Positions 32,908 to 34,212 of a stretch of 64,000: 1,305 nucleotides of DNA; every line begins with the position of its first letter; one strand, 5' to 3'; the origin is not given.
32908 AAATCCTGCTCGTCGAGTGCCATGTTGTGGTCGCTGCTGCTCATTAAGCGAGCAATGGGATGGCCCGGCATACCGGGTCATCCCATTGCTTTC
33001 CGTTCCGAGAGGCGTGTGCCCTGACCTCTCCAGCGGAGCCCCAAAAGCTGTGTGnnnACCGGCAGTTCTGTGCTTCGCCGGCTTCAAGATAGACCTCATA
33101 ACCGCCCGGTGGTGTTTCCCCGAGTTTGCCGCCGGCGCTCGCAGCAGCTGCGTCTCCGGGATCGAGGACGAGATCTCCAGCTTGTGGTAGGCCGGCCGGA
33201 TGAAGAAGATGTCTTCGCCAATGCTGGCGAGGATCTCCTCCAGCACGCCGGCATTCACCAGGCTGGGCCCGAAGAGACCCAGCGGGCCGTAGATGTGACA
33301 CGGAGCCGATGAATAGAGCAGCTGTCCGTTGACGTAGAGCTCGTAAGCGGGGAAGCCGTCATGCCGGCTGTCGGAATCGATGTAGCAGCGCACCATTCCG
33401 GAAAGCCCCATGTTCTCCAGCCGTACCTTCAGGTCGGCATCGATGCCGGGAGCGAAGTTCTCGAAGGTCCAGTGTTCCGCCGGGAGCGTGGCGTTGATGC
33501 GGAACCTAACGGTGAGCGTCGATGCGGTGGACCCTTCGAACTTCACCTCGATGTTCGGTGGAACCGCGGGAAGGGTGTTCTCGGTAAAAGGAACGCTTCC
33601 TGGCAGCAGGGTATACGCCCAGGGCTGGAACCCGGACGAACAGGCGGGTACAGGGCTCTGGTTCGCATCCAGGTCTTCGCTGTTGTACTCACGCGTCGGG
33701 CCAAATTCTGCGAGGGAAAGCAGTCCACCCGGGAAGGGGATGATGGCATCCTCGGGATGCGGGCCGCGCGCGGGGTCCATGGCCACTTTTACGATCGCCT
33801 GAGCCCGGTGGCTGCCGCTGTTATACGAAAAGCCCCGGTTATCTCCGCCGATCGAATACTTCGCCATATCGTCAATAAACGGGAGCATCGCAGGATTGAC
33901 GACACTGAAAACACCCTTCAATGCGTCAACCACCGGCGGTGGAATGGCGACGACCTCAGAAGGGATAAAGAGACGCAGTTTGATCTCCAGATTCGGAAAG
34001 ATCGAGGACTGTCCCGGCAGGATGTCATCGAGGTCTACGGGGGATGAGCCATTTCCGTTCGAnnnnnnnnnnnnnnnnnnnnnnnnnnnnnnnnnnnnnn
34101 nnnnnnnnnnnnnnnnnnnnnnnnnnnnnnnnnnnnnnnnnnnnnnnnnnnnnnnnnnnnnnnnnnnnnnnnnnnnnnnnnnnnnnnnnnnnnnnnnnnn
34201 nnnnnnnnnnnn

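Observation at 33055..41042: Divergent two-part module: giant orphan protein facing an AfsR-like SARP-NB-ARC-TPR STAND sensor/regulator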

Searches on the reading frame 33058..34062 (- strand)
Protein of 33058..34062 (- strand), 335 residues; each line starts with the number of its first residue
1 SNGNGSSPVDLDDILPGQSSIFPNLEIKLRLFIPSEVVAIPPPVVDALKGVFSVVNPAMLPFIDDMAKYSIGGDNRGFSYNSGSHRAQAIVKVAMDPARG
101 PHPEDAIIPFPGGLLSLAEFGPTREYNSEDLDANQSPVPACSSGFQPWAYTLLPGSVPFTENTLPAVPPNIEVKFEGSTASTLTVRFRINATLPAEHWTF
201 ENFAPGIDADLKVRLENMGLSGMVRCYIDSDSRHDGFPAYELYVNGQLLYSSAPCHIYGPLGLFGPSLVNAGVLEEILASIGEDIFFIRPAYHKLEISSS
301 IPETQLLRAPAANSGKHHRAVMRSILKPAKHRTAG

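Call 28: find_homologous_proteins(query=window:33058-34062:-)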
Query window:33058-34062:- (335 aa): 8 proteins with E <= 0.001 among 3353 candidates.
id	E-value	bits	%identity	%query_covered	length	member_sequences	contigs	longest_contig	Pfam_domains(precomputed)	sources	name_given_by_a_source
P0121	2.5e-9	55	28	74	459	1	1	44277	-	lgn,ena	-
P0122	6.2e-9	54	29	72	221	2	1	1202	PF11579.14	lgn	-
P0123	6.9e-9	53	29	72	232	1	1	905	PF11579.14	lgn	-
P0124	3.2e-8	51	29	76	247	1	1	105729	PF11579.14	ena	-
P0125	9.9e-8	50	31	72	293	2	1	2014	-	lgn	-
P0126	3.0e-7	48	28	72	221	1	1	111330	-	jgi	jgi:hypothetical protein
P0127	2.2e-6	45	27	74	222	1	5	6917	PF11579.14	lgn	-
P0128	2.5e-5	42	27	72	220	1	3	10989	-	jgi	jgi:hypothetical protein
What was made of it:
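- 33058..34062 (-): Variable C-terminal domain, aa 1141-1475. In this protein it has a DUF3238-like fold of unknown function. Weak homology to PF11579 proteins, E 2.5e-9 (call 28).
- On DUF3238 (PF11579): Assigning 3c5p to DUF3238 rests on my inference from call 28.
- Closest known: DUF3238. Same: Homologues carrying PF11579 score E ~1e-9 (call 28).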

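Call 53: search_protein_families(library=pfam, proteins=[window:33058-34062:-], max_evalue=5)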
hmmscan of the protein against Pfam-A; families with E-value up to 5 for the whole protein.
window:33058-34062:- (335 aa): 1 family
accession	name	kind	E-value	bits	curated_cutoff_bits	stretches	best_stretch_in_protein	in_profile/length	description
PF11579.13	DUF3238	-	0.3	11.3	21.1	1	200-244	120-157/193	Protein of unknown function (DUF3238)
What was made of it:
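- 33058..34062 (-): The Pfam score is below the family cut-off (call 53).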

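Call 83: predict_structure(alignment_id=A7)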
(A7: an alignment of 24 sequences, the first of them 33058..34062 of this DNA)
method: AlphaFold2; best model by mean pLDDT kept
length: 335 residues; sequences in the alignment: 24
mean_pLDDT: 73.6   pTM: 0.72
mean pLDDT of the five models: 73.6, 73.1, 72.5, 71.2, 70.9
residues with pLDDT >= 90: 141; 70-90: 58; 50-70: 46; < 50: 90
segments of 3 or more residues with pLDDT < 50: 1-21, 101-103, 105-112, 266-271, 284-335
pLDDT, mean of each block of 10 residues (from residue 1): 43 43 80 93 90 92 92 95 95 70 46 72 96 73 75 97 94 87 92 84 81 87 83 90 93 80 52 58 49 41 41 41 41 40
secondary structure, 60 per line:
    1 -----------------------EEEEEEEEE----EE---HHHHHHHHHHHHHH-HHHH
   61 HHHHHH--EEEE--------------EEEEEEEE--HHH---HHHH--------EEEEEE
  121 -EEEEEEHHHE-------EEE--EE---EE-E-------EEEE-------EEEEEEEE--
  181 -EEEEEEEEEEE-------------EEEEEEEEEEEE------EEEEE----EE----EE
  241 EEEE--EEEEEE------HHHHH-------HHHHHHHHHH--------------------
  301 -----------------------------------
elements in order: E24-32 H42-55 H57-66 E69-72 E87-94 H103-106 E115-120 E122-127 E139-141 E160-163 E171-178 E182-192 E206-217 E224-228 E239-244 E247-252 H259-263 H271-280

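Call 85: fold_search(model_id=the predicted structure, library=pdb)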
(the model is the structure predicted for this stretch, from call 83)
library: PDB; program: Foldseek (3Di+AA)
matches with E <= 10: 593; with E <= 0.001: 1
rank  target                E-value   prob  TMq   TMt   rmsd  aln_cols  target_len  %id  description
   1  3c5p_A                2.4e-08  1.00  0.38  0.63   5.7       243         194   16  Crystal structure of BAS0735, a protein of unknown function from Bacillus anthracis str. Sterne (released 2008-02-19)
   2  2wyi_B                4.3e-02  0.13  0.17  0.07  28.5       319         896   11  Structure of the Streptococcus pyogenes family GH38 alpha-mannosidase complexed with swainsonine (released 2010-02-16)
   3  2wyi_A                4.9e-02  0.11  0.17  0.07  28.5       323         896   11  Structure of the Streptococcus pyogenes family GH38 alpha-mannosidase complexed with swainsonine (released 2010-02-16)
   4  2wyh_A                7.2e-02  0.11  0.17  0.07  28.7       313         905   10  Structure of the Streptococcus pyogenes family GH38 alpha-mannosidase (released 2010-02-16)
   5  2ihf                  1.2e-01  0.04  0.10  0.13  16.5       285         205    8  Crystal structure of deletion mutant delta 228-252 R190A of the single-stranded DNA binding protein from Thermus aquatic (released 2007-01-02)
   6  2cwa                  1.4e-01  0.03  0.09  0.12  18.1       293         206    9  Crystal Structure Of The Single-stranded DNA Binding Protein From Thermus Thermophilus HB8 (released 2005-12-17)
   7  2wyh_B                1.5e-01  0.08  0.17  0.07  29.1       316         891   11  Structure of the Streptococcus pyogenes family GH38 alpha-mannosidase (released 2010-02-16)
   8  8ow1_P                1.8e-01  0.03  0.09  0.11  24.6       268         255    7  Cryo-EM structure of the yeast Inner kinetochore bound to a CENP-A nucleosome. (released 2023-08-09)
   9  9k09_D                2.0e-01  0.03  0.11  0.08  26.9       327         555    8  Cyanophage A4 portal-tail complex (released 2025-04-09)
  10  3ub1_D                2.5e-01  0.03  0.08  0.11  26.9       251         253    9  Ntf2 like protein involved in plasmid conjugation (released 2012-02-08)
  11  5i7k_A                3.3e-01  0.06  0.11  0.16  20.0       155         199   10  Crystal Structure of Human SPLUNC1 Dolphin Mutant D1 (G58A, S61A, G62E, G63D, G66D, I67T) (released 2016-05-18)
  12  3ub1_C                3.3e-01  0.05  0.11  0.14  26.9       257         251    9  Ntf2 like protein involved in plasmid conjugation (released 2012-02-08)
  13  3lvt                  3.3e-01  0.05  0.14  0.07  28.8       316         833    9  The Crystal Structure of a Protein in the Glycosyl Hydrolase Family 38 from Enterococcus faecalis to 2.55A (released 2010-03-16)
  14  5kbp_B                3.7e-01  0.05  0.16  0.07  28.5       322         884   10  The crystal structure of an alpha-mannosidase from Enterococcus faecalis V583 (released 2016-07-13)
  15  3ub1_B                3.7e-01  0.04  0.11  0.14  28.2       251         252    8  Ntf2 like protein involved in plasmid conjugation (released 2012-02-08)
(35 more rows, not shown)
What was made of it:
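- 33058..34062 (-): The AF2 model matches 3c5p_A (BAS0735) at E 2.4e-8, probability 1.00 (calls 83, 85).
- On Polymorphic toxin system: This protein's tail is DUF3238-like, of unknown activity (calls 28, 53, 85).
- On DUF3238 (PF11579): The fold matches 3c5p_A at E 2.4e-8, probability 1.00 (call 85).
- Closest known: DUF3238. Same: The C-terminal domain model matches 3c5p_A at E 2.4e-8, TM 0.63 on the target (call 85).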
